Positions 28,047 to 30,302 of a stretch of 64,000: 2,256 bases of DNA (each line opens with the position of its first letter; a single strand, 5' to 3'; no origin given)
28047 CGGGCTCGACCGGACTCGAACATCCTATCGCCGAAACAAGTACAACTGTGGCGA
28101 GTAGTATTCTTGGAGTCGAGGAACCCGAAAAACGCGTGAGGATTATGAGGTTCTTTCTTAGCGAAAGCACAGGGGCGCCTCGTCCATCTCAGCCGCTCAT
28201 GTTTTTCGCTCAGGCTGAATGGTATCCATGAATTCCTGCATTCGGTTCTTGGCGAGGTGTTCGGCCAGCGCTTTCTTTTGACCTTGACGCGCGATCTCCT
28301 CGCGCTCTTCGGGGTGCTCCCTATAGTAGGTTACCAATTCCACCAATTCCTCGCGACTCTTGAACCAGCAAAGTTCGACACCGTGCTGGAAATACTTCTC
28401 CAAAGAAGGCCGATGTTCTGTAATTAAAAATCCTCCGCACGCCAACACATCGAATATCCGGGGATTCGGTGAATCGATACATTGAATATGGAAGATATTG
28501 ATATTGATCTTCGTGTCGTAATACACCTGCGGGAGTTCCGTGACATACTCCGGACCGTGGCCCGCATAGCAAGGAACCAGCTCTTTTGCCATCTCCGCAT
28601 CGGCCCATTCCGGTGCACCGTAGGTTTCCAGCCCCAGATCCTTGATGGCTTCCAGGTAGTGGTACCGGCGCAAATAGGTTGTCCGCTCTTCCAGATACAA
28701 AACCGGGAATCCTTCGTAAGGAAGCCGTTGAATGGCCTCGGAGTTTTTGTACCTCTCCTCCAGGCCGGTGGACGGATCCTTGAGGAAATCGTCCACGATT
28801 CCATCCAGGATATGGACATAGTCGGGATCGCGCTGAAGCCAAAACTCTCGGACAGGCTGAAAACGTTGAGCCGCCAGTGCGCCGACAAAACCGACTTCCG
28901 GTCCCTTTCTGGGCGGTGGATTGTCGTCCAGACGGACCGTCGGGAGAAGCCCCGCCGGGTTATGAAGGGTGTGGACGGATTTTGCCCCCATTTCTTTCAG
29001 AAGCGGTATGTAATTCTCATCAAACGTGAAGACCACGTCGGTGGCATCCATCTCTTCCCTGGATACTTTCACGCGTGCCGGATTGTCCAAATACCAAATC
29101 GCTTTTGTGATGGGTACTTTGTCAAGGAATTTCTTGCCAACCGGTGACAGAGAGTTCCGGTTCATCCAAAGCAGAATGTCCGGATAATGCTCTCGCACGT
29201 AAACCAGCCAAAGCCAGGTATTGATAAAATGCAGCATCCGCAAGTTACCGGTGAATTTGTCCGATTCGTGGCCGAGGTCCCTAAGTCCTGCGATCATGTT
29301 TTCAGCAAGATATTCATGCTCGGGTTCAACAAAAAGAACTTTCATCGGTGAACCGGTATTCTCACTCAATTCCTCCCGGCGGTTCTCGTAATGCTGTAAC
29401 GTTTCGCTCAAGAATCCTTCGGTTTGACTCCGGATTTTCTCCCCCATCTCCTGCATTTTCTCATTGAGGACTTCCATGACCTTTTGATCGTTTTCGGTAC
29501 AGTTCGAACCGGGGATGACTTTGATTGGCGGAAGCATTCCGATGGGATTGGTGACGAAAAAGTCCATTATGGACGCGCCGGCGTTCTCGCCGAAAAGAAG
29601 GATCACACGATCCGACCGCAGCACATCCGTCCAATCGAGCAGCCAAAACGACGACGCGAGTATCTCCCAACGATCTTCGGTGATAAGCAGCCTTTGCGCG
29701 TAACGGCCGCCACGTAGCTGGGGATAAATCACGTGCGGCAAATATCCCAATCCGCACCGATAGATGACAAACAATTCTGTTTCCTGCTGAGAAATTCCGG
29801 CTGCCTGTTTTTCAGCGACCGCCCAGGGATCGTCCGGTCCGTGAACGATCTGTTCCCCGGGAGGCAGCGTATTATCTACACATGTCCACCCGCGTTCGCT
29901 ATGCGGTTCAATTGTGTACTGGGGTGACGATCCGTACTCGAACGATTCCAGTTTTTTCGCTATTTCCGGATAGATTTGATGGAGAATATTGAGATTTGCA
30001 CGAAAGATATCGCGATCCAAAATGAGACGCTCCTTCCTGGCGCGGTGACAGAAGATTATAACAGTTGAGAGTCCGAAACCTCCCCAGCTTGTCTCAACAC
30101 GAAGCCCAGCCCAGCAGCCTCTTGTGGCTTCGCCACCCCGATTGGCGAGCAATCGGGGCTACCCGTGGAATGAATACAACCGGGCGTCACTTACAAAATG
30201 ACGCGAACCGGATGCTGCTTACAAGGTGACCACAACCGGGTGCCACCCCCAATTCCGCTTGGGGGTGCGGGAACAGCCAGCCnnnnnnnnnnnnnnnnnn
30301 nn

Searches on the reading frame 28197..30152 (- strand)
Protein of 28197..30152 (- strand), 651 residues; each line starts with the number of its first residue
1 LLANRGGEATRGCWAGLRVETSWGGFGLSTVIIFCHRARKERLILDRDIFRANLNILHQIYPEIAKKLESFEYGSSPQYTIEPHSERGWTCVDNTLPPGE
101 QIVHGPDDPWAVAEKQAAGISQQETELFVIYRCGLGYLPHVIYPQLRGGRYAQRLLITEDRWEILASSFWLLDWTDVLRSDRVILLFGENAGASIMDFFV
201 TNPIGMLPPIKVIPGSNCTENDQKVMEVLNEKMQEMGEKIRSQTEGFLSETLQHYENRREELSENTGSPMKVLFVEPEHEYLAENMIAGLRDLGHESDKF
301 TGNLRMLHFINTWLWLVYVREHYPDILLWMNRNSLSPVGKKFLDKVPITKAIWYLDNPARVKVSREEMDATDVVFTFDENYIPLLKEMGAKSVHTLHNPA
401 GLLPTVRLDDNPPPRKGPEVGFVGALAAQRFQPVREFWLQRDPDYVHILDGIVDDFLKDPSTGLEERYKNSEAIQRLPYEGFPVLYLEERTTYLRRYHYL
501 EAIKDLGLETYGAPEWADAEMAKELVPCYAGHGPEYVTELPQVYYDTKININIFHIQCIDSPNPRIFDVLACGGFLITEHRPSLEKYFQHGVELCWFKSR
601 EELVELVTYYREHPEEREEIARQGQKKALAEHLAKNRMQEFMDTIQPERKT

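Call 23: search_protein_families(library=ncbifam, proteins=[window:28197-30152:-], max_evalue=0.00001)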
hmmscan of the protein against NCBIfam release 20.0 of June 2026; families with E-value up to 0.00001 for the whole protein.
window:28197-30152:- (651 aa): 0 families

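Call 32: search_protein_families(library=pfam, proteins=[window:28197-30152:-], max_evalue=0.001)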
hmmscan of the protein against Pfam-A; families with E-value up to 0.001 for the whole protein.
window:28197-30152:- (651 aa): 1 family
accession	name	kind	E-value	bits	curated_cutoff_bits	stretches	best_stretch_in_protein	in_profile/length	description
PF13524.12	Glyco_trans_1_2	-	3.6e-31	108.5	25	1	498-643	4-144/144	Glycosyl transferase-like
